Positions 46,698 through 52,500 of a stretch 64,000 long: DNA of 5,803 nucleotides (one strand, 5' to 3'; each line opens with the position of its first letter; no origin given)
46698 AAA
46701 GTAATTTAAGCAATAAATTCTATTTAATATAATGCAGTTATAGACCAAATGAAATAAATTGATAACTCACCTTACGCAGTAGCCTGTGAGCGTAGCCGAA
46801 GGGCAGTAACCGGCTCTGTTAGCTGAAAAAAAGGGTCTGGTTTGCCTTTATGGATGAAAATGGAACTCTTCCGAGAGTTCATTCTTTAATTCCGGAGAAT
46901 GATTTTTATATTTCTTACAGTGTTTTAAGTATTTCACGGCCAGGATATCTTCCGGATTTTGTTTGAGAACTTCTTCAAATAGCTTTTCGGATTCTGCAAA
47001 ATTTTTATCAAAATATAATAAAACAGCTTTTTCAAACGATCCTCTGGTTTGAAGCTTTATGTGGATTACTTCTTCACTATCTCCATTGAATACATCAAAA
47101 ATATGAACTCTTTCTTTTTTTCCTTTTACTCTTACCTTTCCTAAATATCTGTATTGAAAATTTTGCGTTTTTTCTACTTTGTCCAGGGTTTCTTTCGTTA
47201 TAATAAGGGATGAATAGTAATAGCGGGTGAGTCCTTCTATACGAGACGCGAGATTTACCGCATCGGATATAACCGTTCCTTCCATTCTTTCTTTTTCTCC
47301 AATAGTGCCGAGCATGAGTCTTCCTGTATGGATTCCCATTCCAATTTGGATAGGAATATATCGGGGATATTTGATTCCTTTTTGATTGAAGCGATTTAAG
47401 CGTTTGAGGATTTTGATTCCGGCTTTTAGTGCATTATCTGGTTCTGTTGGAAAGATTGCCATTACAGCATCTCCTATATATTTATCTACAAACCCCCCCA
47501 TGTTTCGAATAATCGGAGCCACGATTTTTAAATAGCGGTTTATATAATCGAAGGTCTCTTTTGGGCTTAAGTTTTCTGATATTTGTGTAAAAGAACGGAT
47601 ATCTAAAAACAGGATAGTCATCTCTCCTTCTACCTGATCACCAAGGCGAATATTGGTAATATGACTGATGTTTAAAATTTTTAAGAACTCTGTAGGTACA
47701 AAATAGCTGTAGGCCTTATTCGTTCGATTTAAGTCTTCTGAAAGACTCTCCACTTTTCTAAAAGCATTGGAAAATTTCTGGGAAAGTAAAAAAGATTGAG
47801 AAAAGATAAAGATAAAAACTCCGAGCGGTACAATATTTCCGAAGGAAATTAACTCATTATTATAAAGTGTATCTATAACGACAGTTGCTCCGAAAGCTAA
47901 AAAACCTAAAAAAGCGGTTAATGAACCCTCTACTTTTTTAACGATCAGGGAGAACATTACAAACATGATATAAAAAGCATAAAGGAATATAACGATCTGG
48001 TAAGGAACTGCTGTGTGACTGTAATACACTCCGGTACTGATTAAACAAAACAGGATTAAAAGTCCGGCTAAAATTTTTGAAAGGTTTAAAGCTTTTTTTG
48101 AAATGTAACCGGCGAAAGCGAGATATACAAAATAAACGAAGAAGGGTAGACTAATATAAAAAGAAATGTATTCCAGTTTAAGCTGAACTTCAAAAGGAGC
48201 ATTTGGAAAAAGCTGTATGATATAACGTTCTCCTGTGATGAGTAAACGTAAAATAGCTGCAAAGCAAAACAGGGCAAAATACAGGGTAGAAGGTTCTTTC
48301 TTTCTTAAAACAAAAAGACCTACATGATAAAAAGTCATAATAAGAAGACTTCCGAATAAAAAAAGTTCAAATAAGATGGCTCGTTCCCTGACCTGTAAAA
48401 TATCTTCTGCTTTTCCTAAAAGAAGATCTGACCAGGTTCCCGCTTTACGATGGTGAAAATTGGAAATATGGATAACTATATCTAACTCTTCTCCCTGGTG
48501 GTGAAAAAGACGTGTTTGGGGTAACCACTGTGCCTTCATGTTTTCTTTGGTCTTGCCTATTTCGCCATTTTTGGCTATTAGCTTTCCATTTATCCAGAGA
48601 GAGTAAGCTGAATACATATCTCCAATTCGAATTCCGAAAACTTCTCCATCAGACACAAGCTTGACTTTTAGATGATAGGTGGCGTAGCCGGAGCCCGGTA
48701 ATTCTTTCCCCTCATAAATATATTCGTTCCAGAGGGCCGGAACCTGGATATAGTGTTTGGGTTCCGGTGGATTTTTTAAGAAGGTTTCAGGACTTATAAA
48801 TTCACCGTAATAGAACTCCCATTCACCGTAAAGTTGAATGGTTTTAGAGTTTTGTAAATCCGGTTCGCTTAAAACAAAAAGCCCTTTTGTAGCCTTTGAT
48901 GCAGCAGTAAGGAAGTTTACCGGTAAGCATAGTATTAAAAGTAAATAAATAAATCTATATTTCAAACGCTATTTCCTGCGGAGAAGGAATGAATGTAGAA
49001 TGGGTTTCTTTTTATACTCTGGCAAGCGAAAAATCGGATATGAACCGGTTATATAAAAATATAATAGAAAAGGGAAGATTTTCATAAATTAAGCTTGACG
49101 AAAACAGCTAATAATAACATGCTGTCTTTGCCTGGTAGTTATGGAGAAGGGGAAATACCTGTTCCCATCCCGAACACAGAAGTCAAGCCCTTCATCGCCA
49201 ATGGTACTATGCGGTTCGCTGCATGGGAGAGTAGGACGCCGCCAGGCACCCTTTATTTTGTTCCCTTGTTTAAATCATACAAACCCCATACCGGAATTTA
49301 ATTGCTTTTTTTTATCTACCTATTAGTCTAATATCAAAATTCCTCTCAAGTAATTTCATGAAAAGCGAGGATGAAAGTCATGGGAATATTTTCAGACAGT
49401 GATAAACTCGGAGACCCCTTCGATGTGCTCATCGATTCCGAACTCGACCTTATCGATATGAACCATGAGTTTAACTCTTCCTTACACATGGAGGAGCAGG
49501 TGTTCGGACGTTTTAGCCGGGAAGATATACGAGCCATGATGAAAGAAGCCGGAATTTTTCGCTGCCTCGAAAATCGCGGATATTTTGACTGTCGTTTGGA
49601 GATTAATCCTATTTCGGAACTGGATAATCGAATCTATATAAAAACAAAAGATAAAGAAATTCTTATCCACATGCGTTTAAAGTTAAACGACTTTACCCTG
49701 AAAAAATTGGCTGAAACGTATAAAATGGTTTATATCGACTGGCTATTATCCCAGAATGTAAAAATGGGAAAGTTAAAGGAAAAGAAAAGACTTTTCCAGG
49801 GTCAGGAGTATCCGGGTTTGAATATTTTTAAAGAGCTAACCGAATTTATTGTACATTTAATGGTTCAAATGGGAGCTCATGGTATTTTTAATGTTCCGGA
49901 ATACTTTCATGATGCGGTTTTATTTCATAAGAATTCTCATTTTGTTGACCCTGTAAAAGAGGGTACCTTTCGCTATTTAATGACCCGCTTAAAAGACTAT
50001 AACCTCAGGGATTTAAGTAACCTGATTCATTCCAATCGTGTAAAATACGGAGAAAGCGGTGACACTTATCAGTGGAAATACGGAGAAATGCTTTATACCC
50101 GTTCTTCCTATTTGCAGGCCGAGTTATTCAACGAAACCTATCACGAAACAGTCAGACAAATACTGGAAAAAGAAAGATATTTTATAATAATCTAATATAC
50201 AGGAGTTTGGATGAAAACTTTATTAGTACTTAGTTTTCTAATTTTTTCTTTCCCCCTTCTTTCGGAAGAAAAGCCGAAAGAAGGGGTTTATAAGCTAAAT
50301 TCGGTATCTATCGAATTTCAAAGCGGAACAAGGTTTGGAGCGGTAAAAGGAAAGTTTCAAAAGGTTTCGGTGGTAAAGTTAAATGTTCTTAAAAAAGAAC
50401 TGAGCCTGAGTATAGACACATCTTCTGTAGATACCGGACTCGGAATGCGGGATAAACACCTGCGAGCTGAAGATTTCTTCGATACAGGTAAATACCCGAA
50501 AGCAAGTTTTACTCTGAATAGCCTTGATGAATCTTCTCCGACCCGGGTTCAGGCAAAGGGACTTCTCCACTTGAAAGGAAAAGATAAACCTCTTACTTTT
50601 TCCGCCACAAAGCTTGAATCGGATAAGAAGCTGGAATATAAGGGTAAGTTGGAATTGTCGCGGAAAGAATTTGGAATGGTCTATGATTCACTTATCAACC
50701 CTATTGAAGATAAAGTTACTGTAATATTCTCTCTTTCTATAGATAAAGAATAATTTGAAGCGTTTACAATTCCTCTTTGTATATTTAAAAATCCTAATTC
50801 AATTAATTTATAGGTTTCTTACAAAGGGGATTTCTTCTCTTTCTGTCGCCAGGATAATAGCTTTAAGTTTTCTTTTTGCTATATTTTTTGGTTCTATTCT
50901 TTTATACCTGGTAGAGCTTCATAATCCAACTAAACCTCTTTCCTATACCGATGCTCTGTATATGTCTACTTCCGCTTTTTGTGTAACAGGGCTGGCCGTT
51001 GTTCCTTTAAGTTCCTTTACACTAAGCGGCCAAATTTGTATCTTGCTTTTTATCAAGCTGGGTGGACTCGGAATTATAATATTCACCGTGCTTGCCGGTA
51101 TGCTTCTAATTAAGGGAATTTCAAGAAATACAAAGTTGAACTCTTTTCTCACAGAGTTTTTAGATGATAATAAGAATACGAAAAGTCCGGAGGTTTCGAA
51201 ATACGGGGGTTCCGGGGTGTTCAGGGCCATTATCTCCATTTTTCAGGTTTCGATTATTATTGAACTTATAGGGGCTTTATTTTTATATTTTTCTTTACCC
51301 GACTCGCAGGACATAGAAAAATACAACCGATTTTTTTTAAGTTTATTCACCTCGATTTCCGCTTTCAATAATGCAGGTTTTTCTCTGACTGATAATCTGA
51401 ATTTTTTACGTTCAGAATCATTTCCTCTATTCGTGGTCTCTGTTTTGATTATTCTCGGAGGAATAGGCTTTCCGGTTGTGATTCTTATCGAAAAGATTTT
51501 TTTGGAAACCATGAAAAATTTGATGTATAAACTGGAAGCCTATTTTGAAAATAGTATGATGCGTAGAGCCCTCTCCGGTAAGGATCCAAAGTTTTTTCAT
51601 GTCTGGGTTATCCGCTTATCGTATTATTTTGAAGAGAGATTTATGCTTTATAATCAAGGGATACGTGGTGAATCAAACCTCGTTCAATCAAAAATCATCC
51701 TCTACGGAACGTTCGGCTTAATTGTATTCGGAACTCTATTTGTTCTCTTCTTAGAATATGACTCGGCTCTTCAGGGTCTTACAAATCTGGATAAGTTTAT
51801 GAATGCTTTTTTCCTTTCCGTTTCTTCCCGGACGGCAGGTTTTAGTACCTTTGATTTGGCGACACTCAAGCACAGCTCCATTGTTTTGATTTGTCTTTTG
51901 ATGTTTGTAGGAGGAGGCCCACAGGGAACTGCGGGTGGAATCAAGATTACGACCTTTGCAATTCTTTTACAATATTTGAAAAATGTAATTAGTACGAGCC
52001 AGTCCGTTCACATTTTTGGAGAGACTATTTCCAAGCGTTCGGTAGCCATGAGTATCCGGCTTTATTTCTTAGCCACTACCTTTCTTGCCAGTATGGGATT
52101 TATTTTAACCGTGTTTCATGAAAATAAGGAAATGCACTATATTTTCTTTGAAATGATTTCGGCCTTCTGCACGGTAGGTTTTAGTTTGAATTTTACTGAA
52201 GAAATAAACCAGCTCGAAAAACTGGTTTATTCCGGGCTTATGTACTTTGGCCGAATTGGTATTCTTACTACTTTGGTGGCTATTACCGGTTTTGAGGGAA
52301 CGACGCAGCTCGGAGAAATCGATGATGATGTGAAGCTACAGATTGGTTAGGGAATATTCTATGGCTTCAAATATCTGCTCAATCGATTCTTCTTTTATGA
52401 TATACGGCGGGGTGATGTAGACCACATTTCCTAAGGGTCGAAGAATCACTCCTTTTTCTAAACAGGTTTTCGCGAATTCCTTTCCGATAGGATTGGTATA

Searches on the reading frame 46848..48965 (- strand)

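Call 51: search_protein_families(library=pfam, proteins=[window:46848-48965:-], max_evalue=0.0001)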
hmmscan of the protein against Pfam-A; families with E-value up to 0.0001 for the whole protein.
window:46848-48965:- (705 aa): 2 families
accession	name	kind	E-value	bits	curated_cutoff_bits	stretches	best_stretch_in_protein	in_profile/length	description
PF07695.17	7TMR-DISM_7TM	-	3e-24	86.6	29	1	198-396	3-204/205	7TM diverse intracellular signalling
PF00211.25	Guanylate_cyc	-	1.2e-17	64.5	21.9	1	446-619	6-176/183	Adenylate and Guanylate cyclase catalytic domain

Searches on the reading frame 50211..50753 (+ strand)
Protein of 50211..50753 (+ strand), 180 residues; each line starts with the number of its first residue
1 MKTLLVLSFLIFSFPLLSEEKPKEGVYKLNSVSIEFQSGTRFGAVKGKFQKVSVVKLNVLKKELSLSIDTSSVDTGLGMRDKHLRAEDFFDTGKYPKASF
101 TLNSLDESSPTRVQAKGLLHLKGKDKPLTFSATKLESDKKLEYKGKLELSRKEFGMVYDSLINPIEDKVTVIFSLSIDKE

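Call 51: search_protein_families(library=pfam, proteins=[window:50211-50753:+], max_evalue=0.0001)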
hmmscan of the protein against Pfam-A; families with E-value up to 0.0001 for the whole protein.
window:50211-50753:+ (180 aa): 1 family
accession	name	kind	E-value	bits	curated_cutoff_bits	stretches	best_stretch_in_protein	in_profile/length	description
PF04264.18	YceI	-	6.5e-27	95.2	23.7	1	33-175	9-148/150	YceI-like domain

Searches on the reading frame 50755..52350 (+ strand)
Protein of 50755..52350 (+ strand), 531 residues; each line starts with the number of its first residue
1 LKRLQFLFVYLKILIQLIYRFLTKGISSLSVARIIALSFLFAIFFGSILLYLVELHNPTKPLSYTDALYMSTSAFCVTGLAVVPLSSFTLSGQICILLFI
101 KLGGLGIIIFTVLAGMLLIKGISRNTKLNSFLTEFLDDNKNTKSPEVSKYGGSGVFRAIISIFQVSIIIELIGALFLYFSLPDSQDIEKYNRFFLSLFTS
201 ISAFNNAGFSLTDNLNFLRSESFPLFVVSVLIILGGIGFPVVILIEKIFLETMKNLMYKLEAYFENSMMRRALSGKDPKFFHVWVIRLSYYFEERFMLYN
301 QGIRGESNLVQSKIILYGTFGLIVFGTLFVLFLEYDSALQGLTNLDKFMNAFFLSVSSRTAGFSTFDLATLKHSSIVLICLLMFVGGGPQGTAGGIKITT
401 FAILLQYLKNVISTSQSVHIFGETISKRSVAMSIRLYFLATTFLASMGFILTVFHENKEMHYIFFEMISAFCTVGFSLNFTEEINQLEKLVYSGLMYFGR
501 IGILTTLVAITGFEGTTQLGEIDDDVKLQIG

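Call 51: search_protein_families(library=pfam, proteins=[window:50755-52350:+], max_evalue=0.0001)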
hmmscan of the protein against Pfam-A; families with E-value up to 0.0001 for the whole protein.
window:50755-52350:+ (531 aa): 1 family
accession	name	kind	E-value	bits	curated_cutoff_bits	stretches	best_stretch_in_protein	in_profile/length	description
PF02386.22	TrkH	-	1.9e-43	149.1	27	2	327-509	295-489/502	Cation transport protein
